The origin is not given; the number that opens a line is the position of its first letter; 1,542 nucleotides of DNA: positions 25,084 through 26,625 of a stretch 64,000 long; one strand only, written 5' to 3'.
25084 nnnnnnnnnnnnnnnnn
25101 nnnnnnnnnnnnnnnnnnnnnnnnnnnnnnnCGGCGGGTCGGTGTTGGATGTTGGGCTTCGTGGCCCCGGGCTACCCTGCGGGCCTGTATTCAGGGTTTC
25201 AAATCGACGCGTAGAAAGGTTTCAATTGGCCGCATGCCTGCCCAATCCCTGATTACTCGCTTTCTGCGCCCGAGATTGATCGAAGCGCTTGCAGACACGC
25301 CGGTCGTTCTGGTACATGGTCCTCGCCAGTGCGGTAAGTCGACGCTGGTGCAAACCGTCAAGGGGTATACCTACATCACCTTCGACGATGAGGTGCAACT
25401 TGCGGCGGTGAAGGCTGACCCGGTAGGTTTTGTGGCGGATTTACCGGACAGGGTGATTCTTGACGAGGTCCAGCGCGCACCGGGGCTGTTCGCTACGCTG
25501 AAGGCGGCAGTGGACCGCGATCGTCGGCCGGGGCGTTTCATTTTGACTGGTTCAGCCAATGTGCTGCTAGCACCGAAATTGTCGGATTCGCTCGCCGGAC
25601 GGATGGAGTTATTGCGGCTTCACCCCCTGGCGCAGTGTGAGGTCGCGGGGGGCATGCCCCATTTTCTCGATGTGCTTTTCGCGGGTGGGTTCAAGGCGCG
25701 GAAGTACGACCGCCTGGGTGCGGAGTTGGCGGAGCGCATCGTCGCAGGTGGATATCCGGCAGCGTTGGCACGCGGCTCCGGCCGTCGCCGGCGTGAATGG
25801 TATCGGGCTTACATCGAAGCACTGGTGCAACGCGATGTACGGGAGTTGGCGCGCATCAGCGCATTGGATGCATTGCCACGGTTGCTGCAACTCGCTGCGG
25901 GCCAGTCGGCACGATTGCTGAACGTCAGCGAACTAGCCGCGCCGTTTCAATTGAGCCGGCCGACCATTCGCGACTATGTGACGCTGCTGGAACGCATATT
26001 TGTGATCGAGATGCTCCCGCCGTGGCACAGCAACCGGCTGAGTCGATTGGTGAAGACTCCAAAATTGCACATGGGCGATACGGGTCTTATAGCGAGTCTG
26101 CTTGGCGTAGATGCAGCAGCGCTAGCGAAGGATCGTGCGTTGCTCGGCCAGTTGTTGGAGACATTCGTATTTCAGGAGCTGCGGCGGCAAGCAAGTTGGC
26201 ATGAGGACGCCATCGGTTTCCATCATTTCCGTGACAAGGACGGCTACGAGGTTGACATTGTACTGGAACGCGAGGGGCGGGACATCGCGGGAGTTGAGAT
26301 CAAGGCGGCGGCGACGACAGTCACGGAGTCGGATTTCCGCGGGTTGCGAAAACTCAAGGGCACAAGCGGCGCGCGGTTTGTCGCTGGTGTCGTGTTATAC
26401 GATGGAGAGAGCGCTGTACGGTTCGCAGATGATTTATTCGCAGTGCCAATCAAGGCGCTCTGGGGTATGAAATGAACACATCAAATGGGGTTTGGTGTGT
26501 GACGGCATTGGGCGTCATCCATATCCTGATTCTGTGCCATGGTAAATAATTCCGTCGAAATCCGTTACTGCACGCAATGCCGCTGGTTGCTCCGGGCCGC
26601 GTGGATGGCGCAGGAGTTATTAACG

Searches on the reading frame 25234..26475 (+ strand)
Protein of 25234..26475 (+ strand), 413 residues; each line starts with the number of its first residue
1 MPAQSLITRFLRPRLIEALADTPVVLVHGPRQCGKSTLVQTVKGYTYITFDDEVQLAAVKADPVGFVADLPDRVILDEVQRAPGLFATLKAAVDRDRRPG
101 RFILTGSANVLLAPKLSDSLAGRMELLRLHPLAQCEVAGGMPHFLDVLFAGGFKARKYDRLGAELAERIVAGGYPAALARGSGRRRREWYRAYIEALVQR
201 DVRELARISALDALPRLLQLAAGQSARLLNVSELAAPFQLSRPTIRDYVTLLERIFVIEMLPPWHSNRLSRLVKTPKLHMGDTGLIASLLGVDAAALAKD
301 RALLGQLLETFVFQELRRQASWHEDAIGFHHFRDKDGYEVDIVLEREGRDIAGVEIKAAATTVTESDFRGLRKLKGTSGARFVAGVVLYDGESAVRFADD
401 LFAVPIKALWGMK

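Call 3: search_protein_families(library=pfam, proteins=[window:25234-26475:+], max_evalue=1)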
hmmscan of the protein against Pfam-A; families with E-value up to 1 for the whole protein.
window:25234-26475:+ (413 aa): 7 families
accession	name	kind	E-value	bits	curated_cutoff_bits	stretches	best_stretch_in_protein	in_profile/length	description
PF13635.12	DUF4143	-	2e-47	161.3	28.1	1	199-358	1-159/160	Domain of unknown function (DUF4143)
PF13173.12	AAA_14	-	1.2e-24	87.2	27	1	22-137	2-128/129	AAA domain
PF13191.12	AAA_16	-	0.00065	20.7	32.6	1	22-73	24-85/167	AAA ATPase domain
PF25201.1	nSTAND6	-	0.016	15.6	27.7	1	15-49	11-45/148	Novel STAND NTPase 6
PF13401.12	AAA_22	-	0.067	14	27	0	24-42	7-25/130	AAA domain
PF01637.24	ATPase_2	-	0.077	13.2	33.2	1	22-41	20-39/225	ATPase domain predominantly from Archaea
PF13551.12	HTH_29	-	0.1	13.1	28.1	1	217-253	5-37/64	Winged helix-turn helix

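Call 4: search_protein_families(library=padloc, proteins=[window:25234-26475:+], max_evalue=1)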
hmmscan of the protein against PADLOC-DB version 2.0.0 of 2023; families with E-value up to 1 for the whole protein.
window:25234-26475:+ (413 aa): 9 families
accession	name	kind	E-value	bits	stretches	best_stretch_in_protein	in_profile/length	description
PDLC04790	PDC-S01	-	1.5e-166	552.3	1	4-411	9-419/422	-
PDLC04789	PDC-S01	-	2.8e-48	162.8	1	7-361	2-343/375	-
PDLC04791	PDC-S01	-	1.2e-31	107.8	1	23-364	20-357/395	-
PDLC04787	PDC-S01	-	2.5e-27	93.8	1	9-375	13-376/412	-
PDLC04788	PDC-S01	-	4.7e-15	53.4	1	75-366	89-390/448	-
PDLC04786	PDC-S01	-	4.6e-13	46.7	3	275-367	305-395/439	-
PDLC04792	PDC-S01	-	1.2e-11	41.9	2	276-406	305-427/452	-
PDLC01903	CARF4--CARF_PDDEXK_TM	-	0.0058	14.1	1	301-385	265-342/380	-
PDLC04140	mad8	-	0.042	11.4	1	19-45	24-50/314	mads_8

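Call 7: search_protein_families(library=ncbifam, proteins=[window:25234-26475:+], max_evalue=0.1)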
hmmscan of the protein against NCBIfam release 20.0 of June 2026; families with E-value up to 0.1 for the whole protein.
window:25234-26475:+ (413 aa): 1 family
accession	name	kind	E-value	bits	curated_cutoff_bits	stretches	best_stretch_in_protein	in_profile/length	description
NF008653.0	PRK11650.1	subfamily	0.027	13.5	432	1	19-50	27-58/357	sn-glycerol-3-phosphate ABC transporter ATP-binding protein UgpC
